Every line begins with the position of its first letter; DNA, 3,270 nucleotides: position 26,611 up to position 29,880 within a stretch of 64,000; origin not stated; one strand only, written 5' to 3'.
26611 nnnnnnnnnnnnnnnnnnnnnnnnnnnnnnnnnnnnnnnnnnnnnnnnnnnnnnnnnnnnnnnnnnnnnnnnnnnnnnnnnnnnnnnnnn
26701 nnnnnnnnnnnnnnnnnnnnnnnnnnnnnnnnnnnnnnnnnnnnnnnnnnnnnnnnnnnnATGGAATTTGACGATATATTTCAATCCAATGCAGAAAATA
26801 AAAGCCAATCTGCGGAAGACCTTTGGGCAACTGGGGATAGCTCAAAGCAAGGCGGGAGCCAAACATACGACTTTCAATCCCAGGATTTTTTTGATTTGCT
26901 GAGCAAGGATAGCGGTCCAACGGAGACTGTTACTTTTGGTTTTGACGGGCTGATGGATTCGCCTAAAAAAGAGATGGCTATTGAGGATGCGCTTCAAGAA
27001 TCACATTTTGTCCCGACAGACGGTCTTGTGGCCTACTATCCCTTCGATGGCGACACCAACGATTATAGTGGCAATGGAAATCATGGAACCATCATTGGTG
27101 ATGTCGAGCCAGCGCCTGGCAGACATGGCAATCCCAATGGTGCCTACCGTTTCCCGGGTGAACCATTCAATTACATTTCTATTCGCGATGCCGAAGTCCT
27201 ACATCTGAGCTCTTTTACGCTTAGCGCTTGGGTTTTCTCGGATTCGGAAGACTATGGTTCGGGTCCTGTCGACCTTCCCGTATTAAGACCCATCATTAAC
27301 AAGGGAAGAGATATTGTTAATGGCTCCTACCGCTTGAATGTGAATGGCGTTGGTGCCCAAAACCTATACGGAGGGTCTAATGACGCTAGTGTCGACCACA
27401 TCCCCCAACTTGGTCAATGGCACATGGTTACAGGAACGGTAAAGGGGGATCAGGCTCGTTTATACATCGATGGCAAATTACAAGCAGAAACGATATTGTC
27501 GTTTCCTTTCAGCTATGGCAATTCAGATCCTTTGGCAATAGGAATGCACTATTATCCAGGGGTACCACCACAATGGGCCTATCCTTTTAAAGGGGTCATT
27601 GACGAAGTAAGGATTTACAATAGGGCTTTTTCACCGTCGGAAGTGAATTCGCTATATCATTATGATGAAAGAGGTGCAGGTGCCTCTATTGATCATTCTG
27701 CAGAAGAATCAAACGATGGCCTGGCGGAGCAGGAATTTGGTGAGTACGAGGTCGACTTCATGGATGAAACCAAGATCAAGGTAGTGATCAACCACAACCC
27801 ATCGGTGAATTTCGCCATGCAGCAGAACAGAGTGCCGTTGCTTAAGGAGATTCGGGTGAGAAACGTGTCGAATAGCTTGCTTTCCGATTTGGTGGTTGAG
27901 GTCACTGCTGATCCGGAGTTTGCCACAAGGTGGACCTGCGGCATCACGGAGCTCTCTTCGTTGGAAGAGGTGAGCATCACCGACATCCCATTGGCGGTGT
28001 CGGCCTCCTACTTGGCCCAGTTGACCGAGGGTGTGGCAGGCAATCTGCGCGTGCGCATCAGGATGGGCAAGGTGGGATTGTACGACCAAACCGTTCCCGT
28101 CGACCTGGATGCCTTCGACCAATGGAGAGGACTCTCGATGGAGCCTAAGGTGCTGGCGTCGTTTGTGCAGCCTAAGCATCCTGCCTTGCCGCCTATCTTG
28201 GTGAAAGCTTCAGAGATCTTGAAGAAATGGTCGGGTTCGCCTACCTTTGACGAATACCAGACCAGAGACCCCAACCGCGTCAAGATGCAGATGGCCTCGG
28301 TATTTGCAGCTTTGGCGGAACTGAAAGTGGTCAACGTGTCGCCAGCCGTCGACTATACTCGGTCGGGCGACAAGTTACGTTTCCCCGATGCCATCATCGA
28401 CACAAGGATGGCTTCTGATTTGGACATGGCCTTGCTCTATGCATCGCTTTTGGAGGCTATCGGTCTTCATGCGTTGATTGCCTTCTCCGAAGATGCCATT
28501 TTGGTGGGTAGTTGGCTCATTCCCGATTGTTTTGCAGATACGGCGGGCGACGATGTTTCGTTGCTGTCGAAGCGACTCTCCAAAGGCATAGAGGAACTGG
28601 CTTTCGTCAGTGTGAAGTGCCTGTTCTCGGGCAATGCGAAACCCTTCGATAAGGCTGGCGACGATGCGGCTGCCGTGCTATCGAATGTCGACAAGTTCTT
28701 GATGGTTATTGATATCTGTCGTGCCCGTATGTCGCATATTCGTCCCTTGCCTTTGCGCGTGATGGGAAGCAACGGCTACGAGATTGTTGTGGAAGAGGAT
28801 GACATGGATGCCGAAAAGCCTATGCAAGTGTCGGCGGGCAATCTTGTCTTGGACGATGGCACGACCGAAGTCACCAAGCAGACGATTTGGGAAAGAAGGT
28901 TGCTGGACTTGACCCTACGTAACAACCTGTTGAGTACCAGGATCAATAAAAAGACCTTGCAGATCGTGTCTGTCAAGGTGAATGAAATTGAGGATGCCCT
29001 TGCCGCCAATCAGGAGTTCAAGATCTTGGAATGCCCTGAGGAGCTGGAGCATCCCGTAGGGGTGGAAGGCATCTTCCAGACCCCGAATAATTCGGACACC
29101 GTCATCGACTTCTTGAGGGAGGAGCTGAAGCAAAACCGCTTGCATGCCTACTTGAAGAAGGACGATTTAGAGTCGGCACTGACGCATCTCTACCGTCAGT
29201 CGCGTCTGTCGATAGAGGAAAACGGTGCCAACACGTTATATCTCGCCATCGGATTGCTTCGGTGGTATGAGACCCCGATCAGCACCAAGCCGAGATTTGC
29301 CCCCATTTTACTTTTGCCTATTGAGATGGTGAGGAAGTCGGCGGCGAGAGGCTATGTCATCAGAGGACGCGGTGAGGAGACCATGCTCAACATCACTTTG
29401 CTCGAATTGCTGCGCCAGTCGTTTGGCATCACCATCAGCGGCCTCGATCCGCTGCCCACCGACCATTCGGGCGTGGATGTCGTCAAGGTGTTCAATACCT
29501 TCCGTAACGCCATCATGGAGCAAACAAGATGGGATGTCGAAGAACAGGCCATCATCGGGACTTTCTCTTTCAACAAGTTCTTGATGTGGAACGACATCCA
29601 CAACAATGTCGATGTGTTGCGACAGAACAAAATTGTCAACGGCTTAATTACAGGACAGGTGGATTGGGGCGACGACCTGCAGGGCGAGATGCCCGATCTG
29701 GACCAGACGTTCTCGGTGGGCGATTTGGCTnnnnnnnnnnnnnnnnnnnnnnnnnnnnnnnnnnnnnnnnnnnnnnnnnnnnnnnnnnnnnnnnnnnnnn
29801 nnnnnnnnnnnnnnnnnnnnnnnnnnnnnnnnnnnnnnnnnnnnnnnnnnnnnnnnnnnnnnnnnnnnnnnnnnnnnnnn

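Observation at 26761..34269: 2502-aa helicase-nuclease (DUF4011 / SF1 / PD-(D/E)xK / DUF3320) with an N-terminal LamG lectin-like domain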

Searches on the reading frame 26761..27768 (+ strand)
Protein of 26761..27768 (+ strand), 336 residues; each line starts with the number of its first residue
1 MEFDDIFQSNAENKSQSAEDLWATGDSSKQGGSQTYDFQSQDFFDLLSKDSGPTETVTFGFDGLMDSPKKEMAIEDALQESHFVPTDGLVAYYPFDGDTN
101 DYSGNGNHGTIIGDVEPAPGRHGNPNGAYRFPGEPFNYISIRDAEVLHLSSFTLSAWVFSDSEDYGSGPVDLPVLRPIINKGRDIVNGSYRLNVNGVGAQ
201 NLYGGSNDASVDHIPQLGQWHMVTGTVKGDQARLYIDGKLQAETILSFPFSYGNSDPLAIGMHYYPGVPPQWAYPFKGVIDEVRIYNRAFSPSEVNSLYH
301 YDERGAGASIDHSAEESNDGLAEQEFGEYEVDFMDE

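Call 85: search_dna_similar(query=window:26761-27768:+, collection=phages, mode=protein, max_rows=10)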
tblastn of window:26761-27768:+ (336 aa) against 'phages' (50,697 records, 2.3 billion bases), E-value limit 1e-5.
Records with a match: 1; places in all: 1; records where one place covers at least 80% of the query: 0.
Best place of each record, by identity: <60% 1.
By first word of the organism name: Pelagibacter 1.
By host as written in the record: Candidadtus Pelagibacter sp. HTCC1062 1.
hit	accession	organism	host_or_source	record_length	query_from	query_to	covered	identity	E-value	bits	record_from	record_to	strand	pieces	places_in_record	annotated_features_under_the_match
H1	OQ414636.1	Pelagibacter phage EXVC032P Baldr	Candidadtus Pelagibacter sp. HTCC1062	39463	91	303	63%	26.9%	6e-6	54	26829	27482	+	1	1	hypothetical protein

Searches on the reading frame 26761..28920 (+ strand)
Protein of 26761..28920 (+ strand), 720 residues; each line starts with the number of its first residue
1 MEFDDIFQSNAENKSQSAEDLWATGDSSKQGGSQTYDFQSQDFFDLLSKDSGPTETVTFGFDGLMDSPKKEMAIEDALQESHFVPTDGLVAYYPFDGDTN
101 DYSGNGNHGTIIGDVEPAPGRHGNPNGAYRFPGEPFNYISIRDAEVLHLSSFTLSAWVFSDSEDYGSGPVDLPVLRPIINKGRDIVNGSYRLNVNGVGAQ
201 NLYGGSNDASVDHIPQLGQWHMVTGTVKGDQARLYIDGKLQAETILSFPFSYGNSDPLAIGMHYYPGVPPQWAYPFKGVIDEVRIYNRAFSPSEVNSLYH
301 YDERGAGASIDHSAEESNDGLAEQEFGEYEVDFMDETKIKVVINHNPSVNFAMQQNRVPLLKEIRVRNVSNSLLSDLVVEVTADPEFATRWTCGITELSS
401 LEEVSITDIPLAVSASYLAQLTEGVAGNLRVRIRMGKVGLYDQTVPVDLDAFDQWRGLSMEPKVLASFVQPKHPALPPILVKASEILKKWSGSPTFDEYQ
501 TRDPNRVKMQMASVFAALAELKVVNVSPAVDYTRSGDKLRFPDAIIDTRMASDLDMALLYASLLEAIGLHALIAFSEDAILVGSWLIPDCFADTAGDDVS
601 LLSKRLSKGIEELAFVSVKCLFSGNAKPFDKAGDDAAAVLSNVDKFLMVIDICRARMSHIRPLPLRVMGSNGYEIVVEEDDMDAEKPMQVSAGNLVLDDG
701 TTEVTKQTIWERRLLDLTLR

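Call 50: predict_structure(alignment_id=A2)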
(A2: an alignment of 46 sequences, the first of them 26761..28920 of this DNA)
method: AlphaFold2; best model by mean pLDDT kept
length: 720 residues; sequences in the alignment: 46
mean_pLDDT: 62.7   pTM: 0.52
mean pLDDT of the five models: 62.7, 61.5, 60.8, 60.7, 59.6
residues with pLDDT >= 90: 267; 70-90: 90; 50-70: 62; < 50: 301
segments of 3 or more residues with pLDDT < 50: 1-150, 161-213, 245-284, 300-335, 679-691, 694-699
pLDDT, mean of each block of 10 residues (from residue 1): 40 33 29 29 35 26 29 25 24 24 22 23 27 27 31 60 33 27 24 26 26 53 66 70 44 24 26 32 49 55 27 26 31 58 93 93 94 91 93 92 91 91 93 88 94 91 95 95 96 87 91 97 85 87 95 96 97 94 95 91 84 94 93 93 92 95 86 67 42 46 68 71
secondary structure, 60 per line:
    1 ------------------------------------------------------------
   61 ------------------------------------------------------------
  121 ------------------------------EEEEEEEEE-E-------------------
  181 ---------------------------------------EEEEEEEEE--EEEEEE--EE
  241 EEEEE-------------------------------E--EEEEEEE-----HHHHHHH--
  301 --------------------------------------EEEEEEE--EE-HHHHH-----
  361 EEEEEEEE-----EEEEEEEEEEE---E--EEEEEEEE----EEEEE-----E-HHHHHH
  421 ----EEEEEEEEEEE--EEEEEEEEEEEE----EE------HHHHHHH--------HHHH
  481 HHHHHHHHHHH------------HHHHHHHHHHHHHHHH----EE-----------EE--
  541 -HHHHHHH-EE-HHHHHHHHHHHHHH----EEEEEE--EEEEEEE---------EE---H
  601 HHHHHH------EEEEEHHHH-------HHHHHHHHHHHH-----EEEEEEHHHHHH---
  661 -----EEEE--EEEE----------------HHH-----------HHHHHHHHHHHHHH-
elements in order (helices of 4 or more, strands of 3 or more residues): E151-159 E220-228 E231-236 E239-245 E280-286 H292-298 E339-345 H351-355 E361-368 E374-384 E391-398 E403-407 H415-420 E425-435 E438-449 H462-468 H477-491 H504-519 H542-548 H553-566 E571-576 E579-585 H600-606 E613-617 H618-621 H629-640 E646-651 H652-657 E666-669 E672-675 H706-719

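Call 53: fold_search(model_id=the predicted structure, library=pdb)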
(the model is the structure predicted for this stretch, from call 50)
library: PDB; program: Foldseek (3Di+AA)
matches with E <= 10: 1542; with E <= 0.001: 12
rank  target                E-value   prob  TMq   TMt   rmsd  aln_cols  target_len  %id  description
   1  1wcs                  3.0e-04  1.00  0.14  0.16   6.7       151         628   22  A mutant of Trypanosoma rangeli sialidase displaying trans-sialidase activity (released 2004-12-15)
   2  1n1s                  3.0e-04  1.00  0.13  0.15   9.2       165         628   22  Trypanosoma rangeli sialidase (released 2003-01-07)
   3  2wsu_B                3.8e-04  0.77  0.09  0.18  19.7       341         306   10  Galectin domain of porcine adenovirus type 4 NADC-1 isolate fibre (released 2010-08-11)
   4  2fhr                  4.0e-04  1.00  0.14  0.16   7.6       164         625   21  Trypanosoma Rangeli Sialidase In Complex With 2,3- Difluorosialic Acid (Covalent Intermediate) (released 2006-01-17)
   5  5hon_A                4.2e-04  1.00  0.14  0.39   7.1       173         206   19  Structure of Domain 4 of AbnA, a GH43 extracellular arabinanase from Geobacillus stearothermophilus, in complex with a (released 2017-02-01)
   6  2ags                  4.7e-04  1.00  0.14  0.16   6.8       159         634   22  Trypanosoma rangeli Sialidase in Complex with 2-Keto-3-deoxy-D-glycero-D-galacto-2,3-difluoro-nononic acid (2,3-difluoro (released 2005-11-22)
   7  1fie_A                5.5e-04  1.00  0.12  0.13   3.5       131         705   16  RECOMBINANT HUMAN COAGULATION FACTOR XIII (released 1997-02-12)
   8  2a75                  6.2e-04  1.00  0.15  0.16   6.6       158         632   22  Trypanosoma rangeli Sialidase In Complex With 2,3- Difluorosialic Acid (Covalent Intermediate) (released 2005-11-22)
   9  1mz5                  6.9e-04  1.00  0.13  0.15   7.5       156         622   22  Trypanosoma rangeli sialidase (released 2002-10-16)
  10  1ms5_B                6.9e-04  1.00  0.13  0.15   8.4       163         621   18  Triclinic form of Trypanosoma cruzi trans-sialidase, soaked with N-acetylneuraminyl-a-2,3-thio-galactoside (NA-S-Gal) (released 2003-03-25)
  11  1mz6                  7.3e-04  1.00  0.14  0.16   7.4       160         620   21  Trypanosoma rangeli sialidase in complex with the inhibitor DANA (released 2002-10-16)
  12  1ggu_B                9.6e-04  1.00  0.12  0.13   7.6       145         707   14  HUMAN FACTOR XIII WITH CALCIUM BOUND IN THE ION SITE (released 1999-09-16)
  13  1ggt_A                1.1e-03  1.00  0.11  0.11   4.4       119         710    9  THREE-DIMENSIONAL STRUCTURE OF A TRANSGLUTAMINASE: HUMAN BLOOD COAGULATION FACTOR XIII (released 1995-07-31)
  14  1ms9_A                1.1e-03  1.00  0.13  0.15   8.4       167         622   17  Triclinic form of Trypanosoma cruzi trans-sialidase, in complex with lactose (released 2003-03-25)
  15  3opz_A                1.1e-03  1.00  0.12  0.14   8.9       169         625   17  Crystal structure of trans-sialidase in complex with the Fab fragment of a neutralizing monoclonal IgG antibody (released 2011-11-09)
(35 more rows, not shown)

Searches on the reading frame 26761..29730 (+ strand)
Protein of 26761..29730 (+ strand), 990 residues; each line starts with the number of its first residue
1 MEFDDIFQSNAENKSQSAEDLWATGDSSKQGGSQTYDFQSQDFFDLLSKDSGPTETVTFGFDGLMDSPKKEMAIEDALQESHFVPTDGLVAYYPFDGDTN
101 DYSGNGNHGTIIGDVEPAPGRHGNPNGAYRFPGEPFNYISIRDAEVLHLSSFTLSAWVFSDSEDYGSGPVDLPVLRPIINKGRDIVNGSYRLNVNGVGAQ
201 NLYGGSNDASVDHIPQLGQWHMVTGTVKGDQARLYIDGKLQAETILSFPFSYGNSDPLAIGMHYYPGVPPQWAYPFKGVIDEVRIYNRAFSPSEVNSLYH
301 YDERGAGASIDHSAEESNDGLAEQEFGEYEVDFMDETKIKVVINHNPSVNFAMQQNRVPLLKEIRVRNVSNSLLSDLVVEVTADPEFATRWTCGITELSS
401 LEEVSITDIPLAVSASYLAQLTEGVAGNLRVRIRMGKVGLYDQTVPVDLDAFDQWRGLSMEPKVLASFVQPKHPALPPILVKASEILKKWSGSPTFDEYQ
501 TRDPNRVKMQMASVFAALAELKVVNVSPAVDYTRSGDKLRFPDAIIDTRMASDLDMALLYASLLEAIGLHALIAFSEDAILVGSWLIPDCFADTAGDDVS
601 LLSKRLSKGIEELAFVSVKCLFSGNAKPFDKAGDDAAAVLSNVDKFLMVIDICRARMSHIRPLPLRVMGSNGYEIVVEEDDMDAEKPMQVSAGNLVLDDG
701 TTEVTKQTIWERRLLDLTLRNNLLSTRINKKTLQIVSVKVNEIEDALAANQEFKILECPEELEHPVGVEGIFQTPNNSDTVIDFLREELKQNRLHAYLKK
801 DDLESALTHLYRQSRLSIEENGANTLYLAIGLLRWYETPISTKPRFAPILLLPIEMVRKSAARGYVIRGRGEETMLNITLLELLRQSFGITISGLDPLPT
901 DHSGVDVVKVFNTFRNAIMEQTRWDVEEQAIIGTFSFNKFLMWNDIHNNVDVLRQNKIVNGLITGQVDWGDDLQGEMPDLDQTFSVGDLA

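Call 98: search_protein_representatives(protein=window:26761-29730:+)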
Query: 990 residues. Proteins with E-value up to 0.001 (for the whole library): 59860; up to 1e-10: 19543; up to 1e-30: 2117. The best 150 are listed.
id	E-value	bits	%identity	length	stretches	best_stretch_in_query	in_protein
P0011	1.5e-273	926.9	63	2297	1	336-990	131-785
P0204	1.9e-223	761.1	52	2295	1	335-990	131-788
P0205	1.9e-210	718.0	53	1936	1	339-990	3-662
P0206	1.0e-205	702.4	49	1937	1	339-989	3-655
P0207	3.2e-188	644.5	46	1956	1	339-970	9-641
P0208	5.6e-187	640.4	46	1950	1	339-972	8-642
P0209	6.1e-186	636.9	45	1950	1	338-988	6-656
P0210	1.9e-178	612.2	45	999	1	347-969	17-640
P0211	9.7e-174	596.6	43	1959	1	346-990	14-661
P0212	1.6e-173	595.9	44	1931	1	341-970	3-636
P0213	1.1e-168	579.8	44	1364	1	338-980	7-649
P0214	1.5e-166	572.7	43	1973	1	339-984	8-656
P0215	1.8e-163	562.6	43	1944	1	348-971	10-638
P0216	2.0e-162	559.1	42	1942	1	342-981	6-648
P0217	2.2e-157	542.4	41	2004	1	326-981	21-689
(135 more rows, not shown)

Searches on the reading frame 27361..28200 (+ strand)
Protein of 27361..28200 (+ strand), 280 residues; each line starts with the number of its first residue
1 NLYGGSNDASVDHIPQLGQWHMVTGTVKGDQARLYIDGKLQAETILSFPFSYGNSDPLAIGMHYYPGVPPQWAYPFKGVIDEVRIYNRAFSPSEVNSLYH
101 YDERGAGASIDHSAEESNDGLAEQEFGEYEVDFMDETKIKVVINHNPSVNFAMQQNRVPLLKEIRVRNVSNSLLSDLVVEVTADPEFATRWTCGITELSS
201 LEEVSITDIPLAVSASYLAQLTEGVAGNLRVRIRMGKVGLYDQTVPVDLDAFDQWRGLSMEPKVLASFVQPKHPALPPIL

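Call 43: find_homologous_proteins(query=window:27361-28200:+, max_evalue=0.001)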
Query window:27361-28200:+ (280 aa): 4 proteins with E <= 0.001 among 741 candidates.
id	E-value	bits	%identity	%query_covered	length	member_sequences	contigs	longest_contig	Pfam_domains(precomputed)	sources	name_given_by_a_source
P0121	2.8e-37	147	43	70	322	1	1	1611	-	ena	-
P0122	6.7e-37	146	51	51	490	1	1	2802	-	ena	-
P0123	4.0e-36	143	64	36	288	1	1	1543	PF13385.14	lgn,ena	-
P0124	9.5e-36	142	64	36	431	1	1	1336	PF13385.14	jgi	jgi:hypothetical protein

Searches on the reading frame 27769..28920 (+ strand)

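Call 52: search_protein_families(library=pfam, proteins=[window:27769-28920:+], max_evalue=1)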
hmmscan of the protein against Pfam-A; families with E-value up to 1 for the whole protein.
window:27769-28920:+ (384 aa): 1 family
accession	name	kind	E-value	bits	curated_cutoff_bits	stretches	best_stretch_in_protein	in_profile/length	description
PF00915.27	Calici_coat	-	0.21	10.9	20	0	125-215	79-156/292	Calicivirus coat protein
